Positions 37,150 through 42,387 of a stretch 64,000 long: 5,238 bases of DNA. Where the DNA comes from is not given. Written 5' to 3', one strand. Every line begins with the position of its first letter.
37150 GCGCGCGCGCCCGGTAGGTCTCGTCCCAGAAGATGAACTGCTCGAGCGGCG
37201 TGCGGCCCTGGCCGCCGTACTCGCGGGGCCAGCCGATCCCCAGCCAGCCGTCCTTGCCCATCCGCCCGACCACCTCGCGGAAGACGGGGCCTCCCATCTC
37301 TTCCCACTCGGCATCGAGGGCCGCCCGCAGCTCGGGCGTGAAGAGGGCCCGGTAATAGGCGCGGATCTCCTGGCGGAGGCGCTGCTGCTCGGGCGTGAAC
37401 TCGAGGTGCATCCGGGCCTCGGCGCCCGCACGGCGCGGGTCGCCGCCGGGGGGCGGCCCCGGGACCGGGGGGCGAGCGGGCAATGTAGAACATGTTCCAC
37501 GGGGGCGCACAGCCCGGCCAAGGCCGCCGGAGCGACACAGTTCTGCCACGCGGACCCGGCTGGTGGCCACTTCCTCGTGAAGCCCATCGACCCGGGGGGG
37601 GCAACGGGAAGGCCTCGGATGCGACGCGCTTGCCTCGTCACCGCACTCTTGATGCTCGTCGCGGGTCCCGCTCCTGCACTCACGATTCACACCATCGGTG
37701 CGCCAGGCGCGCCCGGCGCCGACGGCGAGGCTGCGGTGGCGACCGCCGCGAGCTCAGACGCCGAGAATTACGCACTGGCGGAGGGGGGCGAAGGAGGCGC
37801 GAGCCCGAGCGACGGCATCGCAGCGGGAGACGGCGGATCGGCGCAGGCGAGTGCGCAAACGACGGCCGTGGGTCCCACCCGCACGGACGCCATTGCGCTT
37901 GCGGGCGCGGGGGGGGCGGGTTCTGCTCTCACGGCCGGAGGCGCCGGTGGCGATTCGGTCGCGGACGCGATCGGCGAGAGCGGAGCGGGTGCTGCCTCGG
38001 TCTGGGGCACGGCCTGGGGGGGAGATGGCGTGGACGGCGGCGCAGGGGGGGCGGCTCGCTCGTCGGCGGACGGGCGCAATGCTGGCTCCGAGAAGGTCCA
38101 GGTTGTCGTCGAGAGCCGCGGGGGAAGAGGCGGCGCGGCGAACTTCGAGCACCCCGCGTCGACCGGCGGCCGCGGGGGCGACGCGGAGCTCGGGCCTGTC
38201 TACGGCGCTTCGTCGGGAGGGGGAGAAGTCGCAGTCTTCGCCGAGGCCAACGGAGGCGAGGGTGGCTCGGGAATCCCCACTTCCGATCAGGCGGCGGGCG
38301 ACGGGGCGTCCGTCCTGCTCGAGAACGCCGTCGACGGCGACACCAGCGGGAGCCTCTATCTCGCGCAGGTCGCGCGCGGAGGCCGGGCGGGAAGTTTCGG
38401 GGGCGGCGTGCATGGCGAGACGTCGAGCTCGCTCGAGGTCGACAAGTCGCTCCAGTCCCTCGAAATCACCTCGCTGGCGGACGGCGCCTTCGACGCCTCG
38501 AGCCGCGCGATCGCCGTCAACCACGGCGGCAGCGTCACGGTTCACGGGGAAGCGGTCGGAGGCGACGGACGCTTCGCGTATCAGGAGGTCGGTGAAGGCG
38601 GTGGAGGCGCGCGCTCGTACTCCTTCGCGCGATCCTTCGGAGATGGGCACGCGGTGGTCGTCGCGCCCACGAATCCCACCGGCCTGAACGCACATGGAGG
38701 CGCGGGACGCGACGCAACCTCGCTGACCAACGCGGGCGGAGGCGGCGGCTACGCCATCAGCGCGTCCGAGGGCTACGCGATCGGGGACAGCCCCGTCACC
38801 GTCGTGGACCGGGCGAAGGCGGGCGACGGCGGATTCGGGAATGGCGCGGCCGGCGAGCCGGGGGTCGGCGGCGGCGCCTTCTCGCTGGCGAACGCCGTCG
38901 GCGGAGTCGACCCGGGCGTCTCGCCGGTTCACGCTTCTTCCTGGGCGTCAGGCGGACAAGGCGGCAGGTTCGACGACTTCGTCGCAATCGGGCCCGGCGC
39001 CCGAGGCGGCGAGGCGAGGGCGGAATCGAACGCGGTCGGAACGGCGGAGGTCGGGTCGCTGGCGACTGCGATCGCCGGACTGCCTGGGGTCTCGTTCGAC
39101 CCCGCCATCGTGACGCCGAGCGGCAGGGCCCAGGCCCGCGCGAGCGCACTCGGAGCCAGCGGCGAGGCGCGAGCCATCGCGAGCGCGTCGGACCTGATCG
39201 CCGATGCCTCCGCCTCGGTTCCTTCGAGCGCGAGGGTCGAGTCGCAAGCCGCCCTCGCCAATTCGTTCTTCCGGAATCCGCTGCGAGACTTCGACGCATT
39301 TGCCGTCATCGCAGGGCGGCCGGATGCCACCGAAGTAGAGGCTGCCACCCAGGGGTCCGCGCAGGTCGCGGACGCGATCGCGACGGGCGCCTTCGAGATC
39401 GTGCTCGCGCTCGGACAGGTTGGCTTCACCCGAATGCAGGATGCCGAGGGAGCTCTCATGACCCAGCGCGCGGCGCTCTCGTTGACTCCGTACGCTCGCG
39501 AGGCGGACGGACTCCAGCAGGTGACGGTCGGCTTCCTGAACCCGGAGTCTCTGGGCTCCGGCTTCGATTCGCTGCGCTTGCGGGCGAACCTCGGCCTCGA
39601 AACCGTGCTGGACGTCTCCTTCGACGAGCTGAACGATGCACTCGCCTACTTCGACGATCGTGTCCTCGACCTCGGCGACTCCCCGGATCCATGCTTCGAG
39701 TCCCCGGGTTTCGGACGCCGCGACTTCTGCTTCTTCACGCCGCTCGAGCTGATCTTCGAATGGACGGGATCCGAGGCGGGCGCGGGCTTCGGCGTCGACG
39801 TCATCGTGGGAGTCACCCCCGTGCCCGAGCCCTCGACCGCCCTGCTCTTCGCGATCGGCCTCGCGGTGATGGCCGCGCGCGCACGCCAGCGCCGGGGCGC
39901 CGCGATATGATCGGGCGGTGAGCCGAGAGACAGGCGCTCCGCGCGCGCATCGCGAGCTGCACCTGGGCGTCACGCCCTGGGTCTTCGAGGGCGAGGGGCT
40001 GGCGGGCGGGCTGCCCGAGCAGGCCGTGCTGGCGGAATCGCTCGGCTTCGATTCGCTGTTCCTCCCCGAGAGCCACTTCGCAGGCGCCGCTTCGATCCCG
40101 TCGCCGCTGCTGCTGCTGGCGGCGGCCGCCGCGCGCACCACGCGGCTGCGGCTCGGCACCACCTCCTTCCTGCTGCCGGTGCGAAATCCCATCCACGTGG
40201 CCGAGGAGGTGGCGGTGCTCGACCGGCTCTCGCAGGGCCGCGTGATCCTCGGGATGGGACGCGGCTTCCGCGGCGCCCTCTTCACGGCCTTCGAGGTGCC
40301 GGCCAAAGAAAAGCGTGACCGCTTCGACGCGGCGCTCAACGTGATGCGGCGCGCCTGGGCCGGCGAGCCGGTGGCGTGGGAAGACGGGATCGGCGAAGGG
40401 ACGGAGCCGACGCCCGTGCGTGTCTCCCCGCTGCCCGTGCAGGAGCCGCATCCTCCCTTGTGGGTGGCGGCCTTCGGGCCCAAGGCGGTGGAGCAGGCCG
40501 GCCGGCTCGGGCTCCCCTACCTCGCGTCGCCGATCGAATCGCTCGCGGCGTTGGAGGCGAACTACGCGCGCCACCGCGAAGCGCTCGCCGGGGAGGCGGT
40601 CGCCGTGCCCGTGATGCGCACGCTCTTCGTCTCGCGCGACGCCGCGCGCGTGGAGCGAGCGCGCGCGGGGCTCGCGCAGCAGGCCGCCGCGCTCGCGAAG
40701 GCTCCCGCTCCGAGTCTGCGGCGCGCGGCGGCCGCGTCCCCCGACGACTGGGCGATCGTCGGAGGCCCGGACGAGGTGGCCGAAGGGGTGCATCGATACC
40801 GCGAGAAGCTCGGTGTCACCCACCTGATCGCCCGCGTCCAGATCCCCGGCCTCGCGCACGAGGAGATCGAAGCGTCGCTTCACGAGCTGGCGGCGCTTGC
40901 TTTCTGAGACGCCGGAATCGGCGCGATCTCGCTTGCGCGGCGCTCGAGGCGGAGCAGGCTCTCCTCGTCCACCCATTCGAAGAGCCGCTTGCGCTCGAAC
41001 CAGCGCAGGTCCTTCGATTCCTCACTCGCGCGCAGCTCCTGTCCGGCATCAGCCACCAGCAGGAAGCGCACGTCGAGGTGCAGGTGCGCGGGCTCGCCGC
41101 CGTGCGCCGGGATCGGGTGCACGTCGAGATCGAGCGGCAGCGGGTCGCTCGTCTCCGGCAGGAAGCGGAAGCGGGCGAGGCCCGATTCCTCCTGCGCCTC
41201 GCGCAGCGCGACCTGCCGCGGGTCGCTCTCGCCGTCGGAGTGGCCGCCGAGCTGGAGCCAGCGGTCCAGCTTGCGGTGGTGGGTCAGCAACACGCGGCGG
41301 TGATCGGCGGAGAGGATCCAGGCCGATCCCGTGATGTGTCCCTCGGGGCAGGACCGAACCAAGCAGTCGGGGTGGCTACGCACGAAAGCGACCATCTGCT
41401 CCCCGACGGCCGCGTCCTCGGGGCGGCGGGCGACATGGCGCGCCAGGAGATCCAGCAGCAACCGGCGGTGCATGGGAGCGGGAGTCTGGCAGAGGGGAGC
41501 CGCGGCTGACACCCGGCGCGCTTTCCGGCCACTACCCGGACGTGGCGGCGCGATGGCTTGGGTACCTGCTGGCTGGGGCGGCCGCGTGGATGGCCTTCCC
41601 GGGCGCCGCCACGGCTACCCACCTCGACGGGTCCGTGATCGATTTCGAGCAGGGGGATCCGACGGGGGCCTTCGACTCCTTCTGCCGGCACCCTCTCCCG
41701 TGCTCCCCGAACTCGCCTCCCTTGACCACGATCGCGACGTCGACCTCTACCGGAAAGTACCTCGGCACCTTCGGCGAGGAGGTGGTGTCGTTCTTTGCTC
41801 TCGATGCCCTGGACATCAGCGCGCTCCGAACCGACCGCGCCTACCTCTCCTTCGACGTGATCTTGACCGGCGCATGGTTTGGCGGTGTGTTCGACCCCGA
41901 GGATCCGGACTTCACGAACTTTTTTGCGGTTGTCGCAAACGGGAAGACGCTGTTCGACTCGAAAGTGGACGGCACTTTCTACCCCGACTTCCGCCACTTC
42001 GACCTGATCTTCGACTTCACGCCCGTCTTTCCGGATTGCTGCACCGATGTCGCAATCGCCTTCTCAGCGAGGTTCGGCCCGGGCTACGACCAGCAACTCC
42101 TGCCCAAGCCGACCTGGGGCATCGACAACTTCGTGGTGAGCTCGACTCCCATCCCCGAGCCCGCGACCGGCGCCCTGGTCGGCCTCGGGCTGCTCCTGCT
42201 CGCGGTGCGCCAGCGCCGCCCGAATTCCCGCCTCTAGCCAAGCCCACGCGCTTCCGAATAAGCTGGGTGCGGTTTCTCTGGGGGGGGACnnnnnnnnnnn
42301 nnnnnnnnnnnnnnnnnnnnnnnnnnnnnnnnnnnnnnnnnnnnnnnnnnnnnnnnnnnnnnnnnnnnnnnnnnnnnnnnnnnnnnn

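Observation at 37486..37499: KstR-consensus operator in the promoter region of the acyl-CoA operon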

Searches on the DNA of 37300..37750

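Call 54: search_rna_families(source=window, start=37300, end=37750, threshold=evalue, max_evalue=1)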
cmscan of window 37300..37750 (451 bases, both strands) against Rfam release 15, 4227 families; matches with E-value up to 1: 0.
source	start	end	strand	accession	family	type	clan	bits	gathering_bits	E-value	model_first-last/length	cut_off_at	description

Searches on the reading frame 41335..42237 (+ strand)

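Call 13: search_protein_families(library=pfam, proteins=[window:41335-42237:+], max_evalue=0.0001)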
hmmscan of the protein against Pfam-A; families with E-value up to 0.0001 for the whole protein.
window:41335-42237:+ (300 aa): 1 family
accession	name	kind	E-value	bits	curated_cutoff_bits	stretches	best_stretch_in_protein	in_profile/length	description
PF07589.16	PEP-CTERM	-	3.6e-05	24.1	20.7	1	272-295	1-24/24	PEP-CTERM motif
